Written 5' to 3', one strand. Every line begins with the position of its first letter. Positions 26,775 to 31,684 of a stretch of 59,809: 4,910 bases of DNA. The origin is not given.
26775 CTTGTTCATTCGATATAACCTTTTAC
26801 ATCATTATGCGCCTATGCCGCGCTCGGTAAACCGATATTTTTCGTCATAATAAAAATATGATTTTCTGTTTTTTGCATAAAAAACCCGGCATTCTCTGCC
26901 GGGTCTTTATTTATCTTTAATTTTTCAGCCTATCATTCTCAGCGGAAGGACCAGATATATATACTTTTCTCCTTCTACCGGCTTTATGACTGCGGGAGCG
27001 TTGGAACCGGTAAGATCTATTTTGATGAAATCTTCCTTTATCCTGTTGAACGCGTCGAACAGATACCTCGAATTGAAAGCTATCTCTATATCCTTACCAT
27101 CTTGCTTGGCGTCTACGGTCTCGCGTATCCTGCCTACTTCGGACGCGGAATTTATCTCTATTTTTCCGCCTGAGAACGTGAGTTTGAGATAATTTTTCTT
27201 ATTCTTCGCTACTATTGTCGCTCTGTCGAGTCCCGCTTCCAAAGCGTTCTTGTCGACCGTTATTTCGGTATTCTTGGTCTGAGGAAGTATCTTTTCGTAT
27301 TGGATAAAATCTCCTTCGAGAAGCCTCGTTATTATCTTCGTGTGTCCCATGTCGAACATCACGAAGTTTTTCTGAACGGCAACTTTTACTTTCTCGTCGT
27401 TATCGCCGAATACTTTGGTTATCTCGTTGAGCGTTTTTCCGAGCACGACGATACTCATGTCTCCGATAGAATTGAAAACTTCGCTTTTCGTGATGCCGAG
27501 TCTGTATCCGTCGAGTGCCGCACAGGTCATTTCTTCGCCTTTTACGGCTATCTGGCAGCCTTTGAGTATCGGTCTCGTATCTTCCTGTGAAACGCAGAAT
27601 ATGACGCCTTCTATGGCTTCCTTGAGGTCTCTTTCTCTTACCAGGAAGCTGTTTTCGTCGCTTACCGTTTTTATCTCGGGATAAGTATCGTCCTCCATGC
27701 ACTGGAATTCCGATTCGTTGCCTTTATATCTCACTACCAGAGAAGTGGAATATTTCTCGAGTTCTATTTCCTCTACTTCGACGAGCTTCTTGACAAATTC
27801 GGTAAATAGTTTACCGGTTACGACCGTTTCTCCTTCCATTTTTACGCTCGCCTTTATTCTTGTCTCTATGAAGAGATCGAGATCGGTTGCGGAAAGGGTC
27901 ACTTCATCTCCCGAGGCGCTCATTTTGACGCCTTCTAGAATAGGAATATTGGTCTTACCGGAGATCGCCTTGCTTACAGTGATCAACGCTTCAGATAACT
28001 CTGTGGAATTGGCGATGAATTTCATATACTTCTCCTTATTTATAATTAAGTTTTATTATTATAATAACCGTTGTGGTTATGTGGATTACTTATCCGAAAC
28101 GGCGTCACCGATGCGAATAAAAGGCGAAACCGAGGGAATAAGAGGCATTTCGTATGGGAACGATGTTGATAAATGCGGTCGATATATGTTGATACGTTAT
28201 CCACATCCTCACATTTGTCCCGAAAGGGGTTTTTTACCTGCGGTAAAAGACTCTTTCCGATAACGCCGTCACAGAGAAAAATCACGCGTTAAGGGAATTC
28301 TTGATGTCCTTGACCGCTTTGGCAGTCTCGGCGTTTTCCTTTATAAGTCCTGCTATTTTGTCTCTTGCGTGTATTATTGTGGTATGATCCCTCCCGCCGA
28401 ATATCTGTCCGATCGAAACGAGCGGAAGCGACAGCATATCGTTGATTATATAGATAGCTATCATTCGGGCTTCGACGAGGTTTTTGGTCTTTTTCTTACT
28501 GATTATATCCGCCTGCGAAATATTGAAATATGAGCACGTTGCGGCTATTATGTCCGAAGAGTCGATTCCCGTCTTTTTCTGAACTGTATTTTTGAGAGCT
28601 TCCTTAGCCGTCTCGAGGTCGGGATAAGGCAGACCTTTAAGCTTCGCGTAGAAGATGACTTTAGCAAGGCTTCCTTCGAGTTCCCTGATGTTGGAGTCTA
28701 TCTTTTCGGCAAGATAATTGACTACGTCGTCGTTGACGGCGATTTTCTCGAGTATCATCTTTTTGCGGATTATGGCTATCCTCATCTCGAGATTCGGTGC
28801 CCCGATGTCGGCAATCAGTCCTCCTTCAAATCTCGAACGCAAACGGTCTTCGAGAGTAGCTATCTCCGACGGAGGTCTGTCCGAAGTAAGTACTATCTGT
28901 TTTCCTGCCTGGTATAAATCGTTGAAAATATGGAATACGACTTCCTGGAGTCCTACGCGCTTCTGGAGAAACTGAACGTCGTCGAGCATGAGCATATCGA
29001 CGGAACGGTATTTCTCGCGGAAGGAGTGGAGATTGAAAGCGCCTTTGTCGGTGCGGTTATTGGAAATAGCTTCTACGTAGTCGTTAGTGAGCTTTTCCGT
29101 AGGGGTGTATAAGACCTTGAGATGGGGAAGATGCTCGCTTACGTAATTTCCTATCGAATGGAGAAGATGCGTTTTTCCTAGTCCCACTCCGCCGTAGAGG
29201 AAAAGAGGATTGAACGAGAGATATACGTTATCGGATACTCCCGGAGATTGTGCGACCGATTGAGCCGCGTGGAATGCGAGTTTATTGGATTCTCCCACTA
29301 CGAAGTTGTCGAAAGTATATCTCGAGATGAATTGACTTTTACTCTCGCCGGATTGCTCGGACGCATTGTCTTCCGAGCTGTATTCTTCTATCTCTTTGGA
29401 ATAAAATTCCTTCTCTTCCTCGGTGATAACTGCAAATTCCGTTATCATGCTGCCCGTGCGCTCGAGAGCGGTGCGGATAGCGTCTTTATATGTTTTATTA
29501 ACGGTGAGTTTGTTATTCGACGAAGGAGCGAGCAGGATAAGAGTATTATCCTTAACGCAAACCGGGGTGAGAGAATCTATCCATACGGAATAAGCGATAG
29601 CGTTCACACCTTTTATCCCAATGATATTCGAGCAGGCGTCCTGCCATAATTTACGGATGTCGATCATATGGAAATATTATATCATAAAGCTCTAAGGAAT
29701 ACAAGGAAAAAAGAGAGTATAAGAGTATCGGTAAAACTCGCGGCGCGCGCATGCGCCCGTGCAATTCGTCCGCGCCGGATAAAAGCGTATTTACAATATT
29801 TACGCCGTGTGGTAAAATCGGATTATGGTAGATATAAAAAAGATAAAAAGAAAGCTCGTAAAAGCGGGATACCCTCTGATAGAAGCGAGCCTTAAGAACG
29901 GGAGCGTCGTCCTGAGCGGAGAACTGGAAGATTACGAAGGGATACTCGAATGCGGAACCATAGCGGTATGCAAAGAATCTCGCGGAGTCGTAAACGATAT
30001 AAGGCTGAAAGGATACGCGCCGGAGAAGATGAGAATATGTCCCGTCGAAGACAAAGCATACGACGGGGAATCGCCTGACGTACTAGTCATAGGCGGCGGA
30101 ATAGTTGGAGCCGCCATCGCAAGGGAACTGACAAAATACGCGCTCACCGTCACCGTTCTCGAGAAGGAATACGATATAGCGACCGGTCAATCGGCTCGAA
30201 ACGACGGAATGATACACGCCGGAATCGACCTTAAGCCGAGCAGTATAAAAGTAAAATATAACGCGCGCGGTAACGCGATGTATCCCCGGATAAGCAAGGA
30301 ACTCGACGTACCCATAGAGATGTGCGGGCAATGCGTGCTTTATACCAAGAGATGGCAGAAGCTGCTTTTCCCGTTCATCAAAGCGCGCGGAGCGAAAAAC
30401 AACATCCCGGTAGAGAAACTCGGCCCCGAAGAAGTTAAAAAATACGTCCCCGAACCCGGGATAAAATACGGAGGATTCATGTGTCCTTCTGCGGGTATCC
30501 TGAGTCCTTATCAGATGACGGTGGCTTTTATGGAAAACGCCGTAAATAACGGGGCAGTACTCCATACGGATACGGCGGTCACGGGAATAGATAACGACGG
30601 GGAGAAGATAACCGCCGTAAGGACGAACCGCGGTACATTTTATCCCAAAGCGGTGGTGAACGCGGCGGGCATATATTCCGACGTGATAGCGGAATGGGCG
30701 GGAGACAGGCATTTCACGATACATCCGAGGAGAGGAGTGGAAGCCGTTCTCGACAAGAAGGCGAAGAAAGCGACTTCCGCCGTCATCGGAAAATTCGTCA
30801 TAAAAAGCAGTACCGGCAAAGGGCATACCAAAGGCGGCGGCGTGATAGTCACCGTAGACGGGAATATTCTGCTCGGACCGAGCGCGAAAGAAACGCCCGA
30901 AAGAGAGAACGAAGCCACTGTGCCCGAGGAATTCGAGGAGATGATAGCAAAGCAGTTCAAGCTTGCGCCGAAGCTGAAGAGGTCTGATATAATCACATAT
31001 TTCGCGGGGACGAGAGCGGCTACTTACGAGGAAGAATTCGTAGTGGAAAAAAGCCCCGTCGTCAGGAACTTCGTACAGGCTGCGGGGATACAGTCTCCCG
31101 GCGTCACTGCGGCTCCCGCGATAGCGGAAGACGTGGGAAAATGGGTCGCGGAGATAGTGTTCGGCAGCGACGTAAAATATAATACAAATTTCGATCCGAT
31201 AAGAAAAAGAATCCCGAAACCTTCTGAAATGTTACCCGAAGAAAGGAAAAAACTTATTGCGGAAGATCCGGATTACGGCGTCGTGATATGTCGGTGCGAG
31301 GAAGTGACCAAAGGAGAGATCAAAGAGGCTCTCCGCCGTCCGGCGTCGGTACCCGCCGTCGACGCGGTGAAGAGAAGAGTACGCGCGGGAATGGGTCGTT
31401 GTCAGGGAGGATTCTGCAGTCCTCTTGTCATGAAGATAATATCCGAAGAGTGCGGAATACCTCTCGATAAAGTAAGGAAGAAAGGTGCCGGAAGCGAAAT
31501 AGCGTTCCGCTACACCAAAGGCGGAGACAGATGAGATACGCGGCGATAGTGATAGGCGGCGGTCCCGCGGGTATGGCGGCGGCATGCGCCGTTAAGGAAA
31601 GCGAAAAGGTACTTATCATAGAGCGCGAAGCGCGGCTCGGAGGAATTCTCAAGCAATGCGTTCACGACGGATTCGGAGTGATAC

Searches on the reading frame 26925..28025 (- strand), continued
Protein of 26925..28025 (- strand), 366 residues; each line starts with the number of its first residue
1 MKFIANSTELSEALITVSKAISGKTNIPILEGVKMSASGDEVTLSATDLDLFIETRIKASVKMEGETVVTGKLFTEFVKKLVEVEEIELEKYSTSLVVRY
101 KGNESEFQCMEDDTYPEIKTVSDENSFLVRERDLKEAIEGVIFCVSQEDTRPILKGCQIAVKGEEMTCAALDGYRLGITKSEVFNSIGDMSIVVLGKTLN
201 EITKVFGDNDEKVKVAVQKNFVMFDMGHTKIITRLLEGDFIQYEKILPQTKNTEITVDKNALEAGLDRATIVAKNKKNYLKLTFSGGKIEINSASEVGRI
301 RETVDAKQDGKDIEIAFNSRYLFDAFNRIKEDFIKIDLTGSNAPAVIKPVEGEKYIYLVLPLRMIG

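Call 75: find_encoding_contigs(protein=P0002, flank=10000, max_places=4)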
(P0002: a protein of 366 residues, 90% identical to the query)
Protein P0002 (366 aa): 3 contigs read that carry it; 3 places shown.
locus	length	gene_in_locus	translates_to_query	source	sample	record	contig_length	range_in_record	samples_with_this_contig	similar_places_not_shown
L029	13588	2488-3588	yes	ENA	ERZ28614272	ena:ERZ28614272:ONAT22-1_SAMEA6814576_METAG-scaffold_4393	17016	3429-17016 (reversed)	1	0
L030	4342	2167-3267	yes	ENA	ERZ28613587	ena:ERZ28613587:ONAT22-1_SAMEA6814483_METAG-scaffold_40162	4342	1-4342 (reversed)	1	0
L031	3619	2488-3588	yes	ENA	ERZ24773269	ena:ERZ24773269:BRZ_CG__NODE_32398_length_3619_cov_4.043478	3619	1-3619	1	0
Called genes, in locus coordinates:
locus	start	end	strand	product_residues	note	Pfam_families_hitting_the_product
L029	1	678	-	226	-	?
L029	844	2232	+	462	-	PF00308:Bac_DnaA, PF01695:IstB_IS21 (faint), PF08299:Bac_DnaA_C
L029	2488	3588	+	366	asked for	PF00712:DNA_pol3_beta, PF02767:DNA_pol3_beta_2, PF02768:DNA_pol3_beta_3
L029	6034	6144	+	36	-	-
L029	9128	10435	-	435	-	PF01546:Peptidase_M20, PF07687:M20_dimer (faint)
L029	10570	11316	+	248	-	PF04002:RadC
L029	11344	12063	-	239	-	PF01520:Amidase_3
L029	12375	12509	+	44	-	PF00468:Ribosomal_L34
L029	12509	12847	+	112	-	PF00825:Ribonuclease_P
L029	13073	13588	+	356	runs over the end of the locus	PF09973:DUF2208 (weak), PF02096:60KD_IMP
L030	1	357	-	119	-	?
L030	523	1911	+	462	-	PF00308:Bac_DnaA, PF01695:IstB_IS21 (faint), PF08299:Bac_DnaA_C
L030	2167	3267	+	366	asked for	PF00712:DNA_pol3_beta, PF02767:DNA_pol3_beta_2, PF02768:DNA_pol3_beta_3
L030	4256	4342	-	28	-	?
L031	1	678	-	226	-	?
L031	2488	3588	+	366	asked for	PF00712:DNA_pol3_beta, PF02767:DNA_pol3_beta_2, PF02768:DNA_pol3_beta_3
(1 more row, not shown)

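Call 76: find_encoding_contigs(protein=P0001, flank=10000, max_places=4)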
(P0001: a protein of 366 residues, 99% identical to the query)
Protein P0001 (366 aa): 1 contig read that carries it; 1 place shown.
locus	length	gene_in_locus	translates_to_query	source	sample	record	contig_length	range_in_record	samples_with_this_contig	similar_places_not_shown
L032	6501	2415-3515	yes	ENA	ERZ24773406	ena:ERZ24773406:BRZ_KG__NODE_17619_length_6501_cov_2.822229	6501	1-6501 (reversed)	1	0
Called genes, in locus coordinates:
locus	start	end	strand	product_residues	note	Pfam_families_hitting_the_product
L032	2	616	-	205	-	?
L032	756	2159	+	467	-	PF00308:Bac_DnaA, PF08299:Bac_DnaA_C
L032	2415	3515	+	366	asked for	PF00712:DNA_pol3_beta, PF02767:DNA_pol3_beta_2, PF02768:DNA_pol3_beta_3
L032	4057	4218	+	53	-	-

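Call 80: search_protein_families(library=pfam, proteins=[L002:15021-15338:-, L002:15205-15591:-, L002:15788-16168:-], max_evalue=0.1)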
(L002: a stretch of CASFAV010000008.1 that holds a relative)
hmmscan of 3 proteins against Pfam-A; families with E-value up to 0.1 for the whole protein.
L002:15021-15338:- (105 aa): 0 families

L002:15205-15591:- (128 aa): 0 families

L002:15788-16168:- (126 aa): 0 families

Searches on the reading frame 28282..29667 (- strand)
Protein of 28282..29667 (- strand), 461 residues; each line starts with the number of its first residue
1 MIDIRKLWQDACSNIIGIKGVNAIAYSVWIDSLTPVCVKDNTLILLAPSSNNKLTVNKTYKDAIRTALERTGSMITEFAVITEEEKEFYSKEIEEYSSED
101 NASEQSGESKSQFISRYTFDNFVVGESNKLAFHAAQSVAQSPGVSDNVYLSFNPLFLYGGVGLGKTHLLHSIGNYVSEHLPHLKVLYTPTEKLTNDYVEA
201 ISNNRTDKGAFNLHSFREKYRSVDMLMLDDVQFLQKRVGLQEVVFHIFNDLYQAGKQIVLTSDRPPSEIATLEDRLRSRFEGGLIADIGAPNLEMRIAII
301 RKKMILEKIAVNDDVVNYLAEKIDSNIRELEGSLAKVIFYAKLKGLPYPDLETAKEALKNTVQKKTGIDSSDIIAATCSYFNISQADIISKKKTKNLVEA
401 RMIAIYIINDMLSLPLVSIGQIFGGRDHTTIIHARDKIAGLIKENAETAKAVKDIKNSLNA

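Call 6: search_protein_families(library=pfam, proteins=[window:28282-29667:-])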
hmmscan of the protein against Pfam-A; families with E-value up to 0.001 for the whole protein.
window:28282-29667:- (461 aa): 4 families
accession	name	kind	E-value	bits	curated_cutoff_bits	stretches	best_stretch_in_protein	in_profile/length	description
PF00308.24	Bac_DnaA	-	2.3e-60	203.9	23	1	115-286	3-161/162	Bacterial DnaA ATPAse domain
PF08299.17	Bac_DnaA_C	-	7.8e-24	83.9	31.5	1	372-438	3-69/69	Bacterial dnaA protein helix-turn-helix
PF01695.23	IstB_IS21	-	9.7e-06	25.7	24.1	1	155-265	95-195/238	IstB-like ATP binding protein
PF11638.13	DnaA_N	-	8.7e-05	22.6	24.6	1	8-69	4-64/65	DnaA N-terminal domain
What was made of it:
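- Checked: 'Next to dnaN' is correct: dnaN is at 26925-28025(-) and dnaA at 28282-29667(-) (call 6).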

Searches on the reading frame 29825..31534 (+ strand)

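Call 6: search_protein_families(library=pfam, proteins=[window:29825-31534:+])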
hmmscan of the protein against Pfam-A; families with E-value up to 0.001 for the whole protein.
window:29825-31534:+ (569 aa): 7 families
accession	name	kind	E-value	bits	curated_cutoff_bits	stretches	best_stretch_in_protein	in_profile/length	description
PF01266.30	DAO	-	1.2e-62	213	27.9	1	85-438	1-351/353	FAD dependent oxidoreductase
PF04324.20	Fer2_BFD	-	7.8e-13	49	26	1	487-541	1-50/50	BFD-like [2Fe-2S] binding domain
PF07992.20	Pyr_redox_2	-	4.8e-06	26.7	26.1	1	69-119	127-178/291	Pyridine nucleotide-disulphide oxidoreductase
PF00070.33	Pyr_redox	-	6.9e-06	26.9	22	0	86-119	2-35/82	Pyridine nucleotide-disulphide oxidoreductase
PF13450.12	NAD_binding_8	-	3.8e-05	24.3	21.9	1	88-128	1-42/68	NAD(P)-binding Rossmann-like domain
PF01494.25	FAD_binding_3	-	4.7e-05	23.2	22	0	85-116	3-34/349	FAD binding domain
PF13738.12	Pyr_redox_3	-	0.00084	19.1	30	0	87-115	1-30/305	Pyridine nucleotide-disulphide oxidoreductase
